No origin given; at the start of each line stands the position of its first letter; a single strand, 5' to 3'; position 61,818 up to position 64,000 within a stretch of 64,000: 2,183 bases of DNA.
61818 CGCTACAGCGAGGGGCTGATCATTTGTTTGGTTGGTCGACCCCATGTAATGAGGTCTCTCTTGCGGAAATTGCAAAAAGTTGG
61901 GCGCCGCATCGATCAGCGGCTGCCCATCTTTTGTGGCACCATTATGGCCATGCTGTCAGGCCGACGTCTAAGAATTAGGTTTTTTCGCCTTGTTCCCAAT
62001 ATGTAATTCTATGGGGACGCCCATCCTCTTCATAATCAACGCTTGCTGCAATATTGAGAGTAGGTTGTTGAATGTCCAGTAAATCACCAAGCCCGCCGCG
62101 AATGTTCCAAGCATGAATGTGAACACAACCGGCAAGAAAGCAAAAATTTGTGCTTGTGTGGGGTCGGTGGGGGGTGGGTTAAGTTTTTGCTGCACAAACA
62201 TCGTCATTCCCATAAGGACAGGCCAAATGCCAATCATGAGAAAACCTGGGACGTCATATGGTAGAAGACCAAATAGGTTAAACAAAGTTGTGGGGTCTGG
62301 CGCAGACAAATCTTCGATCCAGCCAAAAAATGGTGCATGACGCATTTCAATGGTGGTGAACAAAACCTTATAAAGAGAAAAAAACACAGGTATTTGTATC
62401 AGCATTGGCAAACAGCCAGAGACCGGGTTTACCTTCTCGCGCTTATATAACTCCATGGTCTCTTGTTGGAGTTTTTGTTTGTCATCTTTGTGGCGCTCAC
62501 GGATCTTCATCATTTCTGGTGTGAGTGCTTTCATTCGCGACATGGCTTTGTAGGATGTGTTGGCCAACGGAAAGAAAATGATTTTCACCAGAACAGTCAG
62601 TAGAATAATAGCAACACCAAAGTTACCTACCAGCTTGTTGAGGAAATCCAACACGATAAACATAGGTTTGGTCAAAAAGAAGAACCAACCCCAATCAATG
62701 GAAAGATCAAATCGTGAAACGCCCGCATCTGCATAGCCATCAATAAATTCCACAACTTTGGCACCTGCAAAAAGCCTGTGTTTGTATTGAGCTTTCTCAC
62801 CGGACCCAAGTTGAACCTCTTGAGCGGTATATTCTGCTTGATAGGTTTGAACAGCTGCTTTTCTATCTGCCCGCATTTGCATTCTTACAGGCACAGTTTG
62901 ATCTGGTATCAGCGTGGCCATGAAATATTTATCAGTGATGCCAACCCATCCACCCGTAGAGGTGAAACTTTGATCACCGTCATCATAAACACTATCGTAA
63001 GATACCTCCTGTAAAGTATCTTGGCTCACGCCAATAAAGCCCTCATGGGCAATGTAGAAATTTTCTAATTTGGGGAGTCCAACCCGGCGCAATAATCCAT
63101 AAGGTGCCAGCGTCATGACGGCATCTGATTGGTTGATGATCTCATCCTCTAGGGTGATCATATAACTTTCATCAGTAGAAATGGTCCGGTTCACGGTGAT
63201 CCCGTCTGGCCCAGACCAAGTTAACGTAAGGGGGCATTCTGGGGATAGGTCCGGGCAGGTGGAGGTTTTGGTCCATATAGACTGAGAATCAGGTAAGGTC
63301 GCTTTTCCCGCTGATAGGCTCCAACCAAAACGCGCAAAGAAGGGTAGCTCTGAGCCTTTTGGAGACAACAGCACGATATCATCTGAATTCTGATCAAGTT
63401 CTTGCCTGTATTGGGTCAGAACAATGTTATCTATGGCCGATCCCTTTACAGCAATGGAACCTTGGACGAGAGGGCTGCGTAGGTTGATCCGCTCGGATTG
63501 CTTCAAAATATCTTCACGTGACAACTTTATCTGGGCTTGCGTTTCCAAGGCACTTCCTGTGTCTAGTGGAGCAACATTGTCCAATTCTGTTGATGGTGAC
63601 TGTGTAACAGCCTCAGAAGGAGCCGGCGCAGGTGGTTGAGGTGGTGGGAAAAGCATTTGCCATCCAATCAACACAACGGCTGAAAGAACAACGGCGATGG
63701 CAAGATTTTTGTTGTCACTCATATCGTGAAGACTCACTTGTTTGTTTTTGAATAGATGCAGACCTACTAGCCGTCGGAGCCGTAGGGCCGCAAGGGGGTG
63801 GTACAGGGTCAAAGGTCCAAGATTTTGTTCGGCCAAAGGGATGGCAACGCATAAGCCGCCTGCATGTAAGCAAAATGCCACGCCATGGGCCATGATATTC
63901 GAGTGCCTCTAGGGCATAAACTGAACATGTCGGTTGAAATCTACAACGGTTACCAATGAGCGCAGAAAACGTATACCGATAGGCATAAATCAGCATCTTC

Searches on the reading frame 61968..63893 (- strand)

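Call 67: search_protein_families(library=pfam, proteins=[window:61968-63893:-], max_evalue=0.000001)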
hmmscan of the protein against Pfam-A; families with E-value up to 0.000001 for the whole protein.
window:61968-63893:- (641 aa): 2 families
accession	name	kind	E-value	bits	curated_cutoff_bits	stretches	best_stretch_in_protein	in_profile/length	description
PF14849.12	YidC_periplas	-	7.2e-69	233.3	24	1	135-413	1-282/283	YidC periplasmic domain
PF02096.25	60KD_IMP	-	1.7e-62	210.6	35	1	425-622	1-163/163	60Kd inner membrane protein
